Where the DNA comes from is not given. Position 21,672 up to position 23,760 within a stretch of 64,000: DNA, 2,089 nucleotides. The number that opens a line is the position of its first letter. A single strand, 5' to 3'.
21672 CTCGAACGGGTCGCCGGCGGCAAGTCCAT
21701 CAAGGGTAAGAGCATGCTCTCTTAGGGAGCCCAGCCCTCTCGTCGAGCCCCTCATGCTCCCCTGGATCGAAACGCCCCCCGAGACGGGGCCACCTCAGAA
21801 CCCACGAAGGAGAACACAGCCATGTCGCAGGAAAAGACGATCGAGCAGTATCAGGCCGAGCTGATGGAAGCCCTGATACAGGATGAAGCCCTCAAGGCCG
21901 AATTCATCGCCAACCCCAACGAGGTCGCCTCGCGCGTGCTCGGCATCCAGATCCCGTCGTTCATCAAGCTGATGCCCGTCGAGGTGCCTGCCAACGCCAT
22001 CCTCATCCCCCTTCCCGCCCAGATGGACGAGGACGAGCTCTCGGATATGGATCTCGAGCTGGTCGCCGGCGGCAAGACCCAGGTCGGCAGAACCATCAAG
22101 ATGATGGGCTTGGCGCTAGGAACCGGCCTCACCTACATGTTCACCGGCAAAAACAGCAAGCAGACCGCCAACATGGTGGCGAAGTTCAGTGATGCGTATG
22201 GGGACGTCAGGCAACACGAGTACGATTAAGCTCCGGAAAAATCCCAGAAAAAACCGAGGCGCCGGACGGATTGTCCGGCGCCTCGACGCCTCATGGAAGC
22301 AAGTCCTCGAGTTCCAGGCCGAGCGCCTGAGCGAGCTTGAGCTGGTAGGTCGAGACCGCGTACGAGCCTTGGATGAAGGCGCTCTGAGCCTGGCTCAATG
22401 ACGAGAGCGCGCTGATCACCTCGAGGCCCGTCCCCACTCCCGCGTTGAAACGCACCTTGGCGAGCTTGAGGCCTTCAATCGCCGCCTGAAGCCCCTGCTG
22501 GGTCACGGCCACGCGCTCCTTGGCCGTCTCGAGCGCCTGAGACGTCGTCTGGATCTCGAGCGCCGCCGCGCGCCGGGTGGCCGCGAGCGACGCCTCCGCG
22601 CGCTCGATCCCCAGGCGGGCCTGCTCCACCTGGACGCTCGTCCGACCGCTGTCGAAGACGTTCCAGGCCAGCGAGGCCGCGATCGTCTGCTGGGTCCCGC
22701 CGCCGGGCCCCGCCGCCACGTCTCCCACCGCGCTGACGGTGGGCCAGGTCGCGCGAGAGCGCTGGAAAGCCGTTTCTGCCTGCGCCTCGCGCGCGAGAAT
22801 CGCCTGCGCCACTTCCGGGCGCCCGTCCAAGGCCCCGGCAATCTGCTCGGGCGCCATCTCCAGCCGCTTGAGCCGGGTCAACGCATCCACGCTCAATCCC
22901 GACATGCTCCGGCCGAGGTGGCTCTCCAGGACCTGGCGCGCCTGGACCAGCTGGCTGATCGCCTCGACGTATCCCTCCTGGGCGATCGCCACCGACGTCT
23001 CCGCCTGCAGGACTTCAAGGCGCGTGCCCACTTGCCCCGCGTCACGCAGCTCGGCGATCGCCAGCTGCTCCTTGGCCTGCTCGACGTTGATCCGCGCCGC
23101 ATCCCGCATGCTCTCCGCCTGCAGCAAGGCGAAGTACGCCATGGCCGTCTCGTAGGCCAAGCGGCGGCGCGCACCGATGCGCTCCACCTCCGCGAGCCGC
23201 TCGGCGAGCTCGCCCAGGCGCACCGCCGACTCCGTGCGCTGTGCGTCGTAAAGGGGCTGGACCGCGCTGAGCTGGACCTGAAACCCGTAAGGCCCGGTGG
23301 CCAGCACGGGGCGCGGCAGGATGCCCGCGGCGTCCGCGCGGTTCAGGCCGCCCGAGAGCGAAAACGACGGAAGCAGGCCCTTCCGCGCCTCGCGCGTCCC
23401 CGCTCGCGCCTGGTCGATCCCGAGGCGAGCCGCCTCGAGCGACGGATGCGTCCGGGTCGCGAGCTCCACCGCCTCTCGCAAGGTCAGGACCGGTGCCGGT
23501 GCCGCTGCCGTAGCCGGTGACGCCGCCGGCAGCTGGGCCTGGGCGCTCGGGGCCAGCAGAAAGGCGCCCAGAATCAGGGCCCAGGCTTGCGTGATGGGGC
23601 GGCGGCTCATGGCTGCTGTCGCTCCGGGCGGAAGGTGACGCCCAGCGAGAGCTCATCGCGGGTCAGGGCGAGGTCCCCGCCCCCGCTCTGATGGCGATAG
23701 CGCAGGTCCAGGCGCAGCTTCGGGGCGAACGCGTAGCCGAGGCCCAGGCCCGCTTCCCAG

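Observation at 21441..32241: NHLP-leader peptide locus with Cys-free cores, no visible maturase and an expanded diderm export operon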

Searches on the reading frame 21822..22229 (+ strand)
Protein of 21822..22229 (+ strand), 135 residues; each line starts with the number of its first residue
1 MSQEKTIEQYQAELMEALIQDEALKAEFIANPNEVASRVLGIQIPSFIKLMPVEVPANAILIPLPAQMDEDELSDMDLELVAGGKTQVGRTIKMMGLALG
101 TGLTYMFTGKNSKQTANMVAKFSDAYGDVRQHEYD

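Call 6: search_protein_families(library=ncbifam, proteins=[window:21822-22226:+], max_evalue=0.01)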
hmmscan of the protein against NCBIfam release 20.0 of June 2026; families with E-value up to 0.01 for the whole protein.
window:21822-22226:+ (135 aa): 1 family
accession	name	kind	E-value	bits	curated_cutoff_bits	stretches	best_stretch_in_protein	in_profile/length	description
TIGR03793.1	leader_NHLP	domain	4.9e-12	45.5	50.9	1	9-84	4-77/77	NHLP leader peptide family RiPP precursor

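Call 7: search_protein_families(library=pfam, proteins=[window:21822-22226:+], max_evalue=0.01)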
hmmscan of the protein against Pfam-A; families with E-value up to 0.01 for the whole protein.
window:21822-22226:+ (135 aa): 0 families

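Call 9: find_encoding_contigs(protein=window:21822-22229:+, flank=10000, max_places=4)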
Protein window:21822-22229:+ (135 aa): no gene with exactly this product is on record in the collection.

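Call 52: find_related_loci(query=window:21822-22226:+, collection=genome_contigs, flank=10000)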
Query window:21822-22226:+ (135 aa) in genome_contigs; peptide patterns used: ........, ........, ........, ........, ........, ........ (x = any residue, [..] = any of these).
71 stretches matched a pattern, but none encodes a relative of the query by tblastn (E <= 1e-3).

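Call 53: find_homologous_proteins(query=window:21822-22226:+, max_evalue=0.001)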
Query window:21822-22226:+ (135 aa): 21 proteins with E <= 0.001 among 35 candidates.
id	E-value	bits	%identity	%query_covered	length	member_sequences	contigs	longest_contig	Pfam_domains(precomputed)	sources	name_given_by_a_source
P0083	4.8e-80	284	100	100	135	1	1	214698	-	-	-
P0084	3.4e-62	226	82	97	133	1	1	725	-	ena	-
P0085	4.7e-55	203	79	96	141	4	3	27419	-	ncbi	ncbi:hypothetical protein D3C87_705090 [compost metagenome]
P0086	7.8e-54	199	75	93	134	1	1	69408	-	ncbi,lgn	ncbi:MAG TPA: hypothetical protein V6D00_01000 [Pantanalinema sp.]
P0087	2.3e-51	191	73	96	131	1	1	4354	-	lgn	-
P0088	1.9e-48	182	69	100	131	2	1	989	-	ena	-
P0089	4.2e-40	155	72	75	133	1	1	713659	-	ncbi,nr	ncbi:hypothetical protein J7643_06010 [bacterium]|nr:hypothetical protein [bacterium]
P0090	5.3e-39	151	75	73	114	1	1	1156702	-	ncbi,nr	ncbi:hypothetical protein J7643_01385 [bacterium]|nr:hypothetical protein [bacterium]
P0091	1.4e-38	150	66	80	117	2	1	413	-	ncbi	ncbi:hypothetical protein D3C86_1893420 [compost metagenome]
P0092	1.6e-38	150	85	64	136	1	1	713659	-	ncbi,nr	ncbi:hypothetical protein J7643_05965 [bacterium]|nr:hypothetical protein [bacterium]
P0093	1.2e-36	144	77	68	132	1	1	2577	-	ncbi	ncbi:hypothetical protein D3C86_1113200 [compost metagenome]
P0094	1.0e-35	141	77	67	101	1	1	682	-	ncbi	ncbi:hypothetical protein D3C86_1636080 [compost metagenome]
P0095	2.2e-34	136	74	68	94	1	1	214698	-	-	-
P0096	8.7e-34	134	75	70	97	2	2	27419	-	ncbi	ncbi:hypothetical protein D3C87_705080 [compost metagenome]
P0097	1.5e-33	134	74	67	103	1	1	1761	-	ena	-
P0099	1.8e-25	108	68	63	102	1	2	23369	-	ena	-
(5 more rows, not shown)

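Call 64: find_encoding_contigs(protein=P0085, flank=10000, max_places=2)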
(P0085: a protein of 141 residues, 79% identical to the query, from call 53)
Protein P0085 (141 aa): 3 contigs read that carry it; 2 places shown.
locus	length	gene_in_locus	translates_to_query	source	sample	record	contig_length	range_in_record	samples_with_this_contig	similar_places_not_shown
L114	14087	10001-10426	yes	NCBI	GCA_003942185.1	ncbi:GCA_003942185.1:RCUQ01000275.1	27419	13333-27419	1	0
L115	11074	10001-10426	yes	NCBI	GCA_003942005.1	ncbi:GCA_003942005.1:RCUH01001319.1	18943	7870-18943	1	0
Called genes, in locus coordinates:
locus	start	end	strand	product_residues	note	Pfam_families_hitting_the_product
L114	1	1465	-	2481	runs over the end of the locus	PF13385:Laminin_G_3, PF00354:Pentaxin (faint), PF13385:Laminin_G_3 (weak)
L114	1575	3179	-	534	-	PF07484:Collar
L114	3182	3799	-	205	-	-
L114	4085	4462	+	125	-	PF08818:DUF1801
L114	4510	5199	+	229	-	PF00702:Hydrolase, PF13419:HAD_2, PF13242:Hydrolase_like (weak)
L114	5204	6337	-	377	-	PF02595:Gly_kinase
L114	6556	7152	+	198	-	-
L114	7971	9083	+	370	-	PF00892:EamA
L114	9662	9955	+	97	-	-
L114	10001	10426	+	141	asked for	-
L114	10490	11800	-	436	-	PF02321:OEP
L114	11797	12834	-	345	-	PF13620:CarboxypepD_reg, PF13715:CarbopepD_reg_2 (weak)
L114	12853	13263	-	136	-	-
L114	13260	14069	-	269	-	PF00005:ABC_tran, PF13304:AAA_21 (faint), PF02463:SMC_N (weak)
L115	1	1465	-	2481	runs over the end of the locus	PF13385:Laminin_G_3, PF00354:Pentaxin (faint), PF13385:Laminin_G_3 (weak), PF18998:Flg_new_2 (faint), PF13385:Laminin_G_3 (weak)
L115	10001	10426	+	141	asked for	-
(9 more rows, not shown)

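Call 65: find_encoding_contigs(protein=P0089, flank=10000, max_places=2)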
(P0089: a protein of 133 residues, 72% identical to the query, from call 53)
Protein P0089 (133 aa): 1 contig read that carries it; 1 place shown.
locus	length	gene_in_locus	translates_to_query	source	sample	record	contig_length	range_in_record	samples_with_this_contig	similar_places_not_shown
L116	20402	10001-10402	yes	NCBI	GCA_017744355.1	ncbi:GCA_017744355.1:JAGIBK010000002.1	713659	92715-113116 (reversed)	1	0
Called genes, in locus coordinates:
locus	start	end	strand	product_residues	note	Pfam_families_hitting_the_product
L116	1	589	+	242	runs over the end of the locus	-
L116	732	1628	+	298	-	PF00112:Peptidase_C1, PF13529:Peptidase_C39_2 (weak)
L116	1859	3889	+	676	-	PF02203:TarH (weak), PF12729:4HB_MCP_1, PF00672:HAMP, PF00015:MCPsignal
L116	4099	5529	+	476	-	PF19295:SufBD_N, PF01458:SUFBD_core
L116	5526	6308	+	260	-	PF00005:ABC_tran, PF02463:SMC_N (faint), PF13304:AAA_21 (faint)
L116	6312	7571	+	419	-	PF01458:SUFBD_core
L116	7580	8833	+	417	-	PF00155:Aminotran_1_2, PF00266:Aminotran_5, PF01053:Cys_Met_Meta_PP (weak)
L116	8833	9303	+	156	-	PF01592:NifU_N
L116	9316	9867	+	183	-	PF08712:Nfu_N, PF01106:NifU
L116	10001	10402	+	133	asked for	-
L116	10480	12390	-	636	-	PF08450:SGL (faint), PF01436:NHL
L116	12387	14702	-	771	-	PF02018:CBM_4_9, PF13385:Laminin_G_3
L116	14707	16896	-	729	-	PF08450:SGL (faint), PF25021:TEN_NHL (faint), PF24684:Vgb_lyase (faint), PF01436:NHL, PF13385:Laminin_G_3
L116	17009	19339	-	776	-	PF02018:CBM_4_9, PF13385:Laminin_G_3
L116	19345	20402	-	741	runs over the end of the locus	PF08450:SGL (faint), PF01436:NHL (faint), PF13449:Phytase-like (faint), PF25021:TEN_NHL (faint), PF24684:Vgb_lyase (weak), PF13385:Laminin_G_3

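Call 85: find_encoding_contigs(protein=P0099, flank=10000, max_places=2)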
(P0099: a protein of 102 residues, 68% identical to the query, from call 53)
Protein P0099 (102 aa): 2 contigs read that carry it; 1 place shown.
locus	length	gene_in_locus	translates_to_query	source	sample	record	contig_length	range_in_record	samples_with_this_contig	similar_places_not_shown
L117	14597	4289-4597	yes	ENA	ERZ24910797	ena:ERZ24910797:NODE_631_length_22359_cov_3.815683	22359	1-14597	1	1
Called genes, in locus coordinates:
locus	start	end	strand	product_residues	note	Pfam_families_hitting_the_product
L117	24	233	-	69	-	PF03831:YjdM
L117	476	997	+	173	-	-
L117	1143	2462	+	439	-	PF03415:Peptidase_C11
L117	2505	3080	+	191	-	-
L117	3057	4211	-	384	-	PF02595:Gly_kinase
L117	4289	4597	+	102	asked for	-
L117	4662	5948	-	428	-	PF01979:Amidohydro_1, PF07969:Amidohydro_3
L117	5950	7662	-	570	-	PF17391:Urocanase_N, PF01175:Urocanase, PF17392:Urocanase_C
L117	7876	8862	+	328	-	PF00072:Response_reg, PF07238:PilZ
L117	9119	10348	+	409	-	PF22148:Fervidolysin_NPro-like, PF00082:Peptidase_S8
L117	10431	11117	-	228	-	PF08713:DNA_alkylation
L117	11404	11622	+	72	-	-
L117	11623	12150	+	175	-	-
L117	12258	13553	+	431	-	-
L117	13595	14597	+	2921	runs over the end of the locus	?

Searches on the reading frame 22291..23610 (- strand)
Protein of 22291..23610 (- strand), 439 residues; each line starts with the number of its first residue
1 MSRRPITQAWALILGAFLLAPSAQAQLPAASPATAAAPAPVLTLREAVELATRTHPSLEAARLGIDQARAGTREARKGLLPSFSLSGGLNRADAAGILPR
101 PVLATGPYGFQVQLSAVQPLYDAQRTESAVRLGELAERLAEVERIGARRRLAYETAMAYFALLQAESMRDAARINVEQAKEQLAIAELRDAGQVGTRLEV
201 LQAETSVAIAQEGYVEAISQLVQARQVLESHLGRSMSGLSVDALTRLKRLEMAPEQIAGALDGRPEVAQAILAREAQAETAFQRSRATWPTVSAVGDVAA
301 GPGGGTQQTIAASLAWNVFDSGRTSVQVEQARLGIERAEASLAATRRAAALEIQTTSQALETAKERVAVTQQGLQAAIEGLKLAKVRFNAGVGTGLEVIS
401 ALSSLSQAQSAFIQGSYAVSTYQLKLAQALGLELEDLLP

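Call 6: search_protein_families(library=ncbifam, proteins=[window:22291-23610:-], max_evalue=0.01)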
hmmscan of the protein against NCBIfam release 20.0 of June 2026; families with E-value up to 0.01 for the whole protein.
window:22291-23610:- (439 aa): 7 families
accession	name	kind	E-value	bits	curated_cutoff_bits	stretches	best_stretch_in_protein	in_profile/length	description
TIGR01844.1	type_I_sec_TolC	subfamily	1.9e-36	126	225.15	1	42-431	3-398/414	TolC family outer membrane protein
TIGR01845.1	outer_NodT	subfamily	1e-15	57.5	210.05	1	44-431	59-458/460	efflux transporter outer membrane subunit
NF052390.1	efflux_OMP_AbuO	equivalog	1.2e-13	50.6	700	1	41-431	20-431/447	multidrug efflux outer membrane protein AbuO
NF007002.0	PRK09465.1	equivalog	1.6e-11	43.4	495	2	46-232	28-202/460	outer membrane channel protein TolC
NF033142.1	efflux_OM_AdeC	exception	7.6e-05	21.5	975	0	55-226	284-451/465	multidrug efflux RND transporter AdeABC outer membrane channel subunit AdeC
NF033143.1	efflux_OM_AdeK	equivalog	0.00022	20.1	900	1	46-431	66-459/480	multidrug efflux RND transporter AdeIJK outer membrane channel subunit AdeK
NF008524.1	PRK11459.1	equivalog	0.0015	17.4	650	1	307-427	349-471/478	multidrug resistance outer membrane protein MdtQ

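Call 7: search_protein_families(library=pfam, proteins=[window:22291-23610:-], max_evalue=0.01)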
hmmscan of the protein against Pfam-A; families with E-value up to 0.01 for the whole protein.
window:22291-23610:- (439 aa): 1 family
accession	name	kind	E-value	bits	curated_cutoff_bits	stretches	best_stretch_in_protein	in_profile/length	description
PF02321.23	OEP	-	6.8e-49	166.7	22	2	45-228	2-182/187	Outer membrane efflux protein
